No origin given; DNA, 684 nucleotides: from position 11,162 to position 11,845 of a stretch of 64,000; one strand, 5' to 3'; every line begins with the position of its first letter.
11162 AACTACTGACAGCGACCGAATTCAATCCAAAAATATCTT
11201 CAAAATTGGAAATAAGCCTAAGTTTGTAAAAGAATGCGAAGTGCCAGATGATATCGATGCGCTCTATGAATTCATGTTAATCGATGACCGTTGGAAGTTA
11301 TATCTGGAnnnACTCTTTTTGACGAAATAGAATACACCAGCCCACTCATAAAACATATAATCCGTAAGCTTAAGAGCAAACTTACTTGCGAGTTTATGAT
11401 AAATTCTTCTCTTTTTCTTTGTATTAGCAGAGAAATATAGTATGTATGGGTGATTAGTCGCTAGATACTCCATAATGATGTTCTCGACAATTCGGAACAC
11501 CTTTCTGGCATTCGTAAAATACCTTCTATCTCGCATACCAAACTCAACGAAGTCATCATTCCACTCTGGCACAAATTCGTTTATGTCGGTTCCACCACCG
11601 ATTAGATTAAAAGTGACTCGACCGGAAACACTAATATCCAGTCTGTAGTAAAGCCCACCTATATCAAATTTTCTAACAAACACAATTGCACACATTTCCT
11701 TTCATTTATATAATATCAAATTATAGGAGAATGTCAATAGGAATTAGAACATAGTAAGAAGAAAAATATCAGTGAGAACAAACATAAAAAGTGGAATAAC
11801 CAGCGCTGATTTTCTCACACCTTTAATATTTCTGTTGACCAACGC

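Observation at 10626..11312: Phage-encoded RelA/SpoT-type small alarmone synthetase-like gene on the opposite strand, plus a separate small alarmone hydrolase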

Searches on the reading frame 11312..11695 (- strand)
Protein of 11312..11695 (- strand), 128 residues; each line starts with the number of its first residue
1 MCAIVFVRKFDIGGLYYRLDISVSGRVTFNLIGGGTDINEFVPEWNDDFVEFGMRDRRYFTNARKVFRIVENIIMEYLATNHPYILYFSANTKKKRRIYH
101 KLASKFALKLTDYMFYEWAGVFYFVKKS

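Call 5: search_protein_families(library=pfam, proteins=[window:11312-11695:-], max_evalue=1)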
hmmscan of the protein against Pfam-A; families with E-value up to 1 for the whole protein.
window:11312-11695:- (128 aa): 2 families
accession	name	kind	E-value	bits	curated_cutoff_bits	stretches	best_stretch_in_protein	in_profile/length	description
PF22028.2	DUF6934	-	0.0042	17.5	27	1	64-108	68-112/145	Family of unknown function (DUF6934)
PF01731.26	Arylesterase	-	0.15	12.7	21.3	0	56-94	9-47/86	Arylesterase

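Call 6: search_protein_families(library=phrogs, proteins=[window:11312-11695:-], max_evalue=0.01)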
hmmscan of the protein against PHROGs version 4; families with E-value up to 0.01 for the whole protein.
window:11312-11695:- (128 aa): 1 family
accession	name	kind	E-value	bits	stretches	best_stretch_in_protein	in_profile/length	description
phrog_24699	-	unknown function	5.5e-06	27.7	1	64-127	68-130/131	-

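Call 41: find_homologous_proteins(query=A3, max_evalue=0.001)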
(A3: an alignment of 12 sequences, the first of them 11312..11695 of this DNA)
Query A3 (12 sequences) (128 aa, profile of the alignment): 8 proteins with E <= 0.001 among 513 candidates.
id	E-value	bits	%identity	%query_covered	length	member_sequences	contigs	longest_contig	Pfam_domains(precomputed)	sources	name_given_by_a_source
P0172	2.6e-38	149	100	100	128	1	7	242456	-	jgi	jgi:hypothetical protein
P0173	1.2e-31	127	33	50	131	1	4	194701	-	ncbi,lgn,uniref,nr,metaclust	ncbi:hypothetical protein PHIM7_280 [Sinorhizobium phage phiM7]|uniref:Uncharacterized protein n=2 T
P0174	5.3e-30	122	26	54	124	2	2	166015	-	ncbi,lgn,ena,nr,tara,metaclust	ncbi:MAG: hypothetical protein CL489_08910 [Acidobacteria bacterium]|nr:hypothetical protein [Acidob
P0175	5.7e-30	122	30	50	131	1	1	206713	-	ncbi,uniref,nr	ncbi:hypothetical protein PHIN3_284 [Sinorhizobium phage phiN3]|uniref:Uncharacterized protein n=1 T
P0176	1.4e-27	114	25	44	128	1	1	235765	-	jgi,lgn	jgi:hypothetical protein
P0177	4.1e-27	113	34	52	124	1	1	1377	-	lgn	-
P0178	6.5e-27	112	26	91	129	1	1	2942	-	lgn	-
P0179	9.8e-12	63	29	52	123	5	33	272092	-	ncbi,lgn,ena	ncbi:MAG: hypothetical protein RSC93_01075 [Erysipelotrichaceae bacterium]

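Call 42: search_solved_structures(query=A3, max_evalue=10, show_alignments=2)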
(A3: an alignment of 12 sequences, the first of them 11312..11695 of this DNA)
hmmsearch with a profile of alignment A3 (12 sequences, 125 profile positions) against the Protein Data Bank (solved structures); distinct sequences matched with E-value up to 10: 4.
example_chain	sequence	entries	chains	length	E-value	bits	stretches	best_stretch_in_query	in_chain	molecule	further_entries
2v4z_B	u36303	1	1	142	0.1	16.1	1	38-121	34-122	REGULATOR OF G-PROTEIN SIGNALING 2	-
4ekc_B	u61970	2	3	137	0.33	14.4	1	38-95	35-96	Regulator of G-protein signaling 2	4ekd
2af0_A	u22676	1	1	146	0.38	14.3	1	38-90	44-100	Regulator of G-protein signaling 2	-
8j07_h1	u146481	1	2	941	3.2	11.3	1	23-105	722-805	Coiled-coil domain-containing protein 39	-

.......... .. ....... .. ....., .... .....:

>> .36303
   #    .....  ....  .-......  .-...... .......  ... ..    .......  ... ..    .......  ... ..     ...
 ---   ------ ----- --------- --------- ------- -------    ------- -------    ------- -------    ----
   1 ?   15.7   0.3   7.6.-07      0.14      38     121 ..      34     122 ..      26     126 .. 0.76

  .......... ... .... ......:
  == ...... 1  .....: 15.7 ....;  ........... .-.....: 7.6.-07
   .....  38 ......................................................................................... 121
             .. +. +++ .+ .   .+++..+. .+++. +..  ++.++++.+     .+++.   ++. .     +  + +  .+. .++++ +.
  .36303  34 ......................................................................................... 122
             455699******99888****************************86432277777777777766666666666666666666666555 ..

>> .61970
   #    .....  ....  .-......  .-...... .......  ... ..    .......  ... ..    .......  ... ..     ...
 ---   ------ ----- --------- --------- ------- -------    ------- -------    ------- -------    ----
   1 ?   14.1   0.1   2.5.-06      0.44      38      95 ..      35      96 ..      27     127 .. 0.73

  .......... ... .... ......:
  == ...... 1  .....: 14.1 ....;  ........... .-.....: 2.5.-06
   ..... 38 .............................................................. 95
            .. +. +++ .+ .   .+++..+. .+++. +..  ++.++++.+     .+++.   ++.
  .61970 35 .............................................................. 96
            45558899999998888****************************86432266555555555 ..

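Call 45: search_protein_families(library=padloc, proteins=[window:11312-11695:-], max_evalue=0.1)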
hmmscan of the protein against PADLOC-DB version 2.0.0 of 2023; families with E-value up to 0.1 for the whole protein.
window:11312-11695:- (128 aa): 0 families

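Call 46: search_protein_families(library=ncbifam, proteins=[window:11312-11695:-], max_evalue=0.1)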
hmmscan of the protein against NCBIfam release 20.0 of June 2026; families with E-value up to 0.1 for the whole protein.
window:11312-11695:- (128 aa): 1 family
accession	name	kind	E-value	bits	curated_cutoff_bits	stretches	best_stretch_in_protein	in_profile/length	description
NF004570.0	PRK05907.1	equivalog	0.0087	15.3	480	1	21-119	43-137/316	hypothetical protein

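Call 50: predict_structure(alignment_id=A4)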
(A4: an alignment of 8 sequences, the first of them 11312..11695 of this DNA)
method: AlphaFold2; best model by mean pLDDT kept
length: 128 residues; sequences in the alignment: 8
mean_pLDDT: 78.2   pTM: 0.72
mean pLDDT of the five models: 78.2, 78.0, 77.9, 77.4, 76.5
residues with pLDDT >= 90: 53; 70-90: 42; 50-70: 10; < 50: 23
segments of 3 or more residues with pLDDT < 50: 38-58
pLDDT, mean of each block of 10 residues (from residue 1): 84 82 89 60 45 44 76 91 92 81 89 93 93
secondary structure, 60 per line:
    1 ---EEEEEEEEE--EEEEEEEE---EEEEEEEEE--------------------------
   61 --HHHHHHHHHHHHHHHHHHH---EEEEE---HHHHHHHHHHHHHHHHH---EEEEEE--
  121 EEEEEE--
elements in order: E4-12 E15-22 E26-34 H63-81 E85-89 H93-109 E113-118 E121-126

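Call 53: fold_search(model_id=the predicted structure, library=pdb)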
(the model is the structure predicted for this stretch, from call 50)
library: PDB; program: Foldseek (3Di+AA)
matches with E <= 10: 995; with E <= 0.001: 0
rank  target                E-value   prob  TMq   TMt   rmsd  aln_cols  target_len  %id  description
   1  6scs_B                1.1e-01  0.96  0.34  0.58   3.1        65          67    9  Cell Division Protein SepF in complex with C-terminal domain of FtsZ (released 2020-03-11)
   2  6scs_E                1.4e-01  0.94  0.34  0.58   3.1        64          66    9  Cell Division Protein SepF in complex with C-terminal domain of FtsZ (released 2020-03-11)
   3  6scs_A                1.6e-01  0.93  0.34  0.56   3.1        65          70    9  Cell Division Protein SepF in complex with C-terminal domain of FtsZ (released 2020-03-11)
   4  8g8k                  1.6e-01  0.38  0.37  0.31  12.8       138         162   11  Crystal structure of Rv1916 (residues 233-398) (released 2023-06-07)
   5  6scq_B                2.1e-01  0.89  0.33  0.55   3.2        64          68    9  Cell Division Protein SepF in complex with C-terminal domain of FtsZ (released 2020-03-11)
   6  6sat_A                2.2e-01  0.90  0.34  0.48   3.1        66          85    9  Cell Division Protein SepF in complex with C-terminal domain of FtsZ (released 2020-03-11)
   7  3p04_B                2.2e-01  0.89  0.34  0.55   3.2        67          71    9  Crystal Structure of the BCR protein from Corynebacterium glutamicum. Northeast Structural Genomics Consortium Target  (released 2010-10-13)
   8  6scq_A                2.3e-01  0.85  0.33  0.53   3.3        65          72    9  Cell Division Protein SepF in complex with C-terminal domain of FtsZ (released 2020-03-11)
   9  9obo_B                2.3e-01  0.30  0.37  0.09  13.1       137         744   10  Crystal structure of Mycobacterium tuberculosis isocitrate lyase 2 fixed in the apo form with disulfide bonds (released 2026-03-18)
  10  6scp_A                2.5e-01  0.84  0.31  0.43   4.1        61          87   10  Cell Division Protein SepF in complex with C-terminal domain of FtsZ (released 2020-03-11)
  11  6edw_C                2.5e-01  0.35  0.35  0.09   8.8       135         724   11  Crystal structure of Mycobacterium tuberculosis ICL2 in the apo form (released 2019-08-14)
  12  6ee1_D                2.6e-01  0.25  0.33  0.08  10.9       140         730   10  Crystal structure of Mycobacterium tuberculosis ICL2 in complex with acetyl-CoA (released 2019-08-14)
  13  2fl4                  3.0e-01  0.44  0.41  0.37   5.4       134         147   14  The crystal structure of the spermine/spermidine acetyltransferase from Enterococcus faecalis (released 2006-02-28)
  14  6ee1_C                3.0e-01  0.21  0.31  0.08  10.8       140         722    9  Crystal structure of Mycobacterium tuberculosis ICL2 in complex with acetyl-CoA (released 2019-08-14)
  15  6sat_B                3.2e-01  0.85  0.34  0.48   3.1        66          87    9  Cell Division Protein SepF in complex with C-terminal domain of FtsZ (released 2020-03-11)
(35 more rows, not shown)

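Call 92: search_protein_families(library=pfam, alignment_id=A3, max_evalue=0.05)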
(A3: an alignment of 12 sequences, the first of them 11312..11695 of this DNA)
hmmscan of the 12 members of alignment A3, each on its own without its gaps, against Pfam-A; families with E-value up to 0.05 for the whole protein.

A. member 1, window:11312-11695:- (128 aa): 1 family
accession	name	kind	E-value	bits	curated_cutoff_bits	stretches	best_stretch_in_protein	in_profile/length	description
PF22028.2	DUF6934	-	0.0042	17.5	27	1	64-108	68-112/145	Family of unknown function (DUF6934)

B. families by the number of members that match (of 12 scanned): 3 families
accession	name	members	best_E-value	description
PF22028.2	DUF6934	3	0.0042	Family of unknown function (DUF6934)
PF21766.3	Dit_C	1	0.00053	Dit, C-terminal domain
PF06554.17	Olfactory_mark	1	0.042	Olfactory marker protein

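Call 93: search_protein_families(library=phrogs, alignment_id=A3, max_evalue=0.001)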
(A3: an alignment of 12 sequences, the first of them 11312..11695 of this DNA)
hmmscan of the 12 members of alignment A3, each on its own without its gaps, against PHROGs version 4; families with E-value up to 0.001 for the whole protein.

A. member 1, window:11312-11695:- (128 aa): 1 family
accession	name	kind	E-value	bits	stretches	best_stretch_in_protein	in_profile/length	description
phrog_24699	-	unknown function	5.5e-06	27.7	1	64-127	68-130/131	-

B. families by the number of members that match (of 12 scanned): 2 families
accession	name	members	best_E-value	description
phrog_24699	-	12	2.8e-86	-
phrog_6387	-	1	5.8e-06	-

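Call 96: search_dna_similar(query=window:11312-11695:-, collection=phages, mode=protein, max_rows=30, max_evalue=0.01)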
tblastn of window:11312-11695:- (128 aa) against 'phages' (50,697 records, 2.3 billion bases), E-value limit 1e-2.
No match.
